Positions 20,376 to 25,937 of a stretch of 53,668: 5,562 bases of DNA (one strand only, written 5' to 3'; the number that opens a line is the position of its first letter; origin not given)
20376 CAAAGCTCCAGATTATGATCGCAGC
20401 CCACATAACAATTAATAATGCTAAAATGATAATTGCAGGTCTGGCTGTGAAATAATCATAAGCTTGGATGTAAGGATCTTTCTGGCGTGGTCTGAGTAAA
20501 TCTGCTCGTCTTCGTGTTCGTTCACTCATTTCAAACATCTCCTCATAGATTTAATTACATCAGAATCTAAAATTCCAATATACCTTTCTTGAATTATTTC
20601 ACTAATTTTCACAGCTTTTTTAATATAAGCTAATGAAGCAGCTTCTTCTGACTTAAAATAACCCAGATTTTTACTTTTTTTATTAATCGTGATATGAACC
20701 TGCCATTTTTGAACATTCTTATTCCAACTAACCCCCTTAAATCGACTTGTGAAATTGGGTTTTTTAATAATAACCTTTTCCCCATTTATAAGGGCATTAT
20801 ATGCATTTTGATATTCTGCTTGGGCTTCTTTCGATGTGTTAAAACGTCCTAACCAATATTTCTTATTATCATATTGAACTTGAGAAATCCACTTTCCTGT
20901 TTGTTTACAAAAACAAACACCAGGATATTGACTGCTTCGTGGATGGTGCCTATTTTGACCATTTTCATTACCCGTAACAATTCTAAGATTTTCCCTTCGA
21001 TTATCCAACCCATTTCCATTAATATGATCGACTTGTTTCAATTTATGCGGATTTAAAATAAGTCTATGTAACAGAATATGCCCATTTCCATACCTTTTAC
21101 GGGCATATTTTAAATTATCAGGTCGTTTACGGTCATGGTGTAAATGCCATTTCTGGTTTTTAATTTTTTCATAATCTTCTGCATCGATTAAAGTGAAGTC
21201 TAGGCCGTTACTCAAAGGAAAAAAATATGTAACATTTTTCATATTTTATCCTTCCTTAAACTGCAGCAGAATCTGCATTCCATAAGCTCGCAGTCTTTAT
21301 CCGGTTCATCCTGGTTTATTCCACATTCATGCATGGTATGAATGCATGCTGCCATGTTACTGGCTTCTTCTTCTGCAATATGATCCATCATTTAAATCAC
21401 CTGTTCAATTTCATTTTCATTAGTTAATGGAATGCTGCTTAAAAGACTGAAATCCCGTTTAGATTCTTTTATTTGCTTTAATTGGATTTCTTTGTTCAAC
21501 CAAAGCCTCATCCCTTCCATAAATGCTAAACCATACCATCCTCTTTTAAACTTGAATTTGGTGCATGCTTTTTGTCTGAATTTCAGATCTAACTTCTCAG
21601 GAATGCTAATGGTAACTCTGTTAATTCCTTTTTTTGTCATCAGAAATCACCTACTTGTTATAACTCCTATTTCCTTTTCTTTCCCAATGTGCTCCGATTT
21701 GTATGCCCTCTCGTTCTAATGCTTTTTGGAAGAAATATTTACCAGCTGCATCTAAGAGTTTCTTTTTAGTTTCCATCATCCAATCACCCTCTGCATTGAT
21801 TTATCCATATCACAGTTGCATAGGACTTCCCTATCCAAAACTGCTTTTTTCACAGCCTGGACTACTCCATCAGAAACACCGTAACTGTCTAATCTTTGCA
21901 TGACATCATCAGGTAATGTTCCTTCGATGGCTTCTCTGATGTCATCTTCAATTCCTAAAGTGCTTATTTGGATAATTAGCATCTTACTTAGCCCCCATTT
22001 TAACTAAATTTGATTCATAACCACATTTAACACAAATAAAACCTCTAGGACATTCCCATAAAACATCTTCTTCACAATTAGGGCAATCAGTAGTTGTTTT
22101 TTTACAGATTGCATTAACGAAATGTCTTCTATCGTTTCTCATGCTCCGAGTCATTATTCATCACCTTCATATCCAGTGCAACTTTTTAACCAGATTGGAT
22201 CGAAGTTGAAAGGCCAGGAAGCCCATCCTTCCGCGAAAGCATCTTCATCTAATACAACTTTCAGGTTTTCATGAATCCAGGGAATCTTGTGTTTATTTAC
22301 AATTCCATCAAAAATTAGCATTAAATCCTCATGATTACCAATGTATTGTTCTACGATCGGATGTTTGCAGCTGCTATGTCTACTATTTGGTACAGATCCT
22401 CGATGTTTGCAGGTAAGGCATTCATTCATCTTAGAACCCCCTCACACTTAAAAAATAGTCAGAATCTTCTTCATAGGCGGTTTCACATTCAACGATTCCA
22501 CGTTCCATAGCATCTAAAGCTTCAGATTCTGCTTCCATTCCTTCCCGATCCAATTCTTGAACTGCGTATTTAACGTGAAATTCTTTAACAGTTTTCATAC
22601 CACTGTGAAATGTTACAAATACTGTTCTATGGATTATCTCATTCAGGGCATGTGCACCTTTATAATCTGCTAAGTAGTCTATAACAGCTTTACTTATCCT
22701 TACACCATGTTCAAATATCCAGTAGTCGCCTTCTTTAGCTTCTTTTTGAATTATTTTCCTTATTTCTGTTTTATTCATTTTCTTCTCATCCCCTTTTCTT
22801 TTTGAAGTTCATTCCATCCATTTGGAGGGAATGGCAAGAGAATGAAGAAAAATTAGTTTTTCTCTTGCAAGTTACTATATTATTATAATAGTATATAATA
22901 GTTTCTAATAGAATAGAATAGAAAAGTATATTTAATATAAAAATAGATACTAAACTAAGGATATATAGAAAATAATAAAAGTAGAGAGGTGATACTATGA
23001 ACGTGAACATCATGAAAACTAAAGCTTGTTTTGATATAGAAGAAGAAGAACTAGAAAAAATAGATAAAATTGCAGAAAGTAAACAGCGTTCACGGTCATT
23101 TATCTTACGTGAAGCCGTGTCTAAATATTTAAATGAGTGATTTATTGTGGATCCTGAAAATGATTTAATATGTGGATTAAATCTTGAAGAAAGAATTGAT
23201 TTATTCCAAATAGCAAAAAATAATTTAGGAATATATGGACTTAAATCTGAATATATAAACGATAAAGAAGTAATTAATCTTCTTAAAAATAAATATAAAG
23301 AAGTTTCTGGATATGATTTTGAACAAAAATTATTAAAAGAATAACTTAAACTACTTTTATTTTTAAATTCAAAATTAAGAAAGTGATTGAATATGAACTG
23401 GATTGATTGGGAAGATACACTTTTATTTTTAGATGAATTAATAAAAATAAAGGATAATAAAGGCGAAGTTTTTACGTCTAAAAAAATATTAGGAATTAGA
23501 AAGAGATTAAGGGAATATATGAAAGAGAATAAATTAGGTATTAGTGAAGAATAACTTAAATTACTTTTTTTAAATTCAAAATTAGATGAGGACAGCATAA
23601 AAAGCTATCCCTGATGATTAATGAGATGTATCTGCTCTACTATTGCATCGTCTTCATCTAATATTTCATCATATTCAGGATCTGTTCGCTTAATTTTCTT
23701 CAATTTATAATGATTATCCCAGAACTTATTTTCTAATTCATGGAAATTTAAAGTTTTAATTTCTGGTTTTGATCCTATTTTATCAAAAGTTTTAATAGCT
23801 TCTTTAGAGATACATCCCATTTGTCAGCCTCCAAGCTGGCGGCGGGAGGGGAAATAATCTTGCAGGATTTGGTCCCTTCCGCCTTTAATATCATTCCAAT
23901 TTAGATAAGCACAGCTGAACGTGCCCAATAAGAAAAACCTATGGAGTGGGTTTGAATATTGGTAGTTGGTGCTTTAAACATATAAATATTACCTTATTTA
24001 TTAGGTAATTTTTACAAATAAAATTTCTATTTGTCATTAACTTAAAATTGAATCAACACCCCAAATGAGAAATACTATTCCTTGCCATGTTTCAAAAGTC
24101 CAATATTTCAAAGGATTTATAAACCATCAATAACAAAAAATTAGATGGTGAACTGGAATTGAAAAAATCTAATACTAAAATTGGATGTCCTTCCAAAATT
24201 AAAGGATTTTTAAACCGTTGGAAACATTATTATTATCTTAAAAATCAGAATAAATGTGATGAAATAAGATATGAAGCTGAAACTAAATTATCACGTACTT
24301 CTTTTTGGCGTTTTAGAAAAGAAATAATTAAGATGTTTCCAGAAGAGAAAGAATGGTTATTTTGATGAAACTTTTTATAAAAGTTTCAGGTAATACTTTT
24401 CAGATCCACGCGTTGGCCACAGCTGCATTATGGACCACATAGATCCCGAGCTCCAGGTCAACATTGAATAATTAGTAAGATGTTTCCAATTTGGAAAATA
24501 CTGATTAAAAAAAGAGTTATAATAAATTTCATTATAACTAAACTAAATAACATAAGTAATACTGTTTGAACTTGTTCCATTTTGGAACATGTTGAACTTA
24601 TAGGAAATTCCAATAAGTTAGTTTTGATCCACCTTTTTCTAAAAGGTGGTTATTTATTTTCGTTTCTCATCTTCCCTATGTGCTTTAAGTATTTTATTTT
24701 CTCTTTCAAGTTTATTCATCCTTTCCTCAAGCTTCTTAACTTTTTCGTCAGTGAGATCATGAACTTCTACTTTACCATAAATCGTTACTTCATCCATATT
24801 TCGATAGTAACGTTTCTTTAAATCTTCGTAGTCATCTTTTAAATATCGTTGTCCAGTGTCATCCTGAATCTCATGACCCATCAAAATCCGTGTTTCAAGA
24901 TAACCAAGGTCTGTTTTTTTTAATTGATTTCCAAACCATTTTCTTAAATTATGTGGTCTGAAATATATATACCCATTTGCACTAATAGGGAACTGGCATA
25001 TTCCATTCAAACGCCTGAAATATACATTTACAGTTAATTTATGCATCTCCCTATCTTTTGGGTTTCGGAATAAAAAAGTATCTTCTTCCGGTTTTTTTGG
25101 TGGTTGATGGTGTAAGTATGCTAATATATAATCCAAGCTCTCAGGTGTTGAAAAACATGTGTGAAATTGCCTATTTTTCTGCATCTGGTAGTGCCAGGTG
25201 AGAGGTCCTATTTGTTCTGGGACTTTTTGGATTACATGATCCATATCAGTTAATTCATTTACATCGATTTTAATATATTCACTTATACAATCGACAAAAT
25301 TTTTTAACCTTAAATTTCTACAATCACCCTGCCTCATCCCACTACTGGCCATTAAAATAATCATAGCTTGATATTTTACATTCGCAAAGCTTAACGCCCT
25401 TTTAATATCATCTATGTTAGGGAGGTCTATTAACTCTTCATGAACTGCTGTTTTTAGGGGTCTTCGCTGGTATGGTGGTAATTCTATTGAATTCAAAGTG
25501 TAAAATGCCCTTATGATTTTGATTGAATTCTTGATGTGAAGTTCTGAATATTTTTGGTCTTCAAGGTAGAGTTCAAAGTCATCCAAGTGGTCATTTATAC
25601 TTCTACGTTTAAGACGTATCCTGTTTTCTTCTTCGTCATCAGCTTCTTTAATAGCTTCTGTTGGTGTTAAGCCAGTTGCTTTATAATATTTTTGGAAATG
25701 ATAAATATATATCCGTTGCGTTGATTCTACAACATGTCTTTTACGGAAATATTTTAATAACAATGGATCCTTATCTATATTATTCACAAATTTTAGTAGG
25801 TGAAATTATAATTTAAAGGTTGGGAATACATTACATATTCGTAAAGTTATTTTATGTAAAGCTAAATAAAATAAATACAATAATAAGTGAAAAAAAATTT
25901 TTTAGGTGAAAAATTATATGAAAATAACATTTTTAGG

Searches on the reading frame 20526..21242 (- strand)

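Call 71: search_protein_families(library=pfam, proteins=[window:20526-21242:-], max_evalue=0.01)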
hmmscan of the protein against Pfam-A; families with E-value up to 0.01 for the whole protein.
window:20526-21242:- (238 aa): 2 families
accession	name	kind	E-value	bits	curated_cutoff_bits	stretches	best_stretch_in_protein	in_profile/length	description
PF00847.26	AP2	-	5.7e-14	52.6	33.3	2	105-152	2-52/54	AP2 domain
PF13392.12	HNH_3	-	1.5e-07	31.3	24.8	1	69-95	19-45/46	HNH endonuclease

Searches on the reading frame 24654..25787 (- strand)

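Call 68: search_protein_families(library=ncbifam, proteins=[window:24654-25787:-], max_evalue=0.00001)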
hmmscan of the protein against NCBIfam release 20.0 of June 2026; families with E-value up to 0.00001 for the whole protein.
window:24654-25787:- (377 aa): 0 families

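Call 71: search_protein_families(library=pfam, proteins=[window:24654-25787:-], max_evalue=0.01)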
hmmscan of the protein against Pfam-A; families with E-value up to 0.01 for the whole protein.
window:24654-25787:- (377 aa): 2 families
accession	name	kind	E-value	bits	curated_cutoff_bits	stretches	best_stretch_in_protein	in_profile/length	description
PF00589.27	Phage_integrase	-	3.2e-11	43.8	27.1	1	128-320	8-170/172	Phage integrase family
PF01166.23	TSC22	-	0.0092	16.6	30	1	348-372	21-45/57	TSC-22/dip/bun family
